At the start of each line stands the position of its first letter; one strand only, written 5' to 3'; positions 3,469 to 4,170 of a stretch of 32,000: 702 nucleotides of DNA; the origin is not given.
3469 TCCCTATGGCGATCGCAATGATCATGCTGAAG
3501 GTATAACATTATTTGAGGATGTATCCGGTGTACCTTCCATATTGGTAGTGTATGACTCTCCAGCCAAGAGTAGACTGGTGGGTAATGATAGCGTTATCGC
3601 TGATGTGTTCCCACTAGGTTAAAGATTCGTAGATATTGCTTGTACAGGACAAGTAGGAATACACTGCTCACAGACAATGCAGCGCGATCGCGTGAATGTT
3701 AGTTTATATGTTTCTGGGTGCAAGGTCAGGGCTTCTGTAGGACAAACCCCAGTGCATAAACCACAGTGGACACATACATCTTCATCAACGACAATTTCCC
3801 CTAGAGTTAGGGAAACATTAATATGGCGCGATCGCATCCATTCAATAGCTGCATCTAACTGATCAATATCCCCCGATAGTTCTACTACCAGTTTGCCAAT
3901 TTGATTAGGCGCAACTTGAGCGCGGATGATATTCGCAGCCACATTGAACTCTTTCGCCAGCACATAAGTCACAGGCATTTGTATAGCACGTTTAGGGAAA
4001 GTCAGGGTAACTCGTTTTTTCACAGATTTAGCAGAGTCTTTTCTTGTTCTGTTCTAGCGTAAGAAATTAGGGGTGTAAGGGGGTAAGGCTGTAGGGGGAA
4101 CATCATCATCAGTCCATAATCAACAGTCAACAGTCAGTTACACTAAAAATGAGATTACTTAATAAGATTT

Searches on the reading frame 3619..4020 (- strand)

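Call 27: search_protein_families(library=pfam, proteins=[window:3619-4020:-], max_evalue=0.01)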
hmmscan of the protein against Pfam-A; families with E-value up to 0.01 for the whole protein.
window:3619-4020:- (133 aa): 13 families
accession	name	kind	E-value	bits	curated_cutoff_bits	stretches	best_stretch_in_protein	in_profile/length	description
PF09383.16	NIL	-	1.3e-18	67.1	24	1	2-69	1-71/73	NIL domain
PF00037.32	Fer4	-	2.9e-14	52.6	21.1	2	76-99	1-24/24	4Fe-4S binding domain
PF12838.12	Fer4_7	-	1.9e-12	47.9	27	2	83-128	2-52/52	4Fe-4S dicluster domain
PF12837.12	Fer4_6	-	8.9e-12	44.8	25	2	76-98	2-24/24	4Fe-4S binding domain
PF14697.11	Fer4_21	-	4e-09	36.9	35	1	77-129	2-57/59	4Fe-4S dicluster domain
PF13237.11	Fer4_10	-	1.4e-08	35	25.5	1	76-125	2-53/53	4Fe-4S dicluster domain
PF13187.11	Fer4_9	-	8e-08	32.6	27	1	83-129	2-52/52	4Fe-4S dicluster domain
PF12797.12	Fer4_2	-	1.7e-07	31.2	24.5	1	76-95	3-22/22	4Fe-4S binding domain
PF13484.11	Fer4_16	-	1.2e-06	29.6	30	1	83-101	2-20/66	4Fe-4S double cluster binding domain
PF25160.1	LdpA_Fe-S-bd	-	4.6e-06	26.8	27.6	1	89-131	9-45/49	LdpA Fe-S cluster-binding domain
PF12800.12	Fer4_4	-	1.2e-05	25.6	24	1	81-95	2-16/17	4Fe-4S binding domain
PF13183.11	Fer4_8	-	0.00014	22.8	27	0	82-98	4-20/68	4Fe-4S dicluster domain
PF13534.11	Fer4_17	-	0.0054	17.7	22.2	0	82-96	45-59/61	4Fe-4S dicluster domain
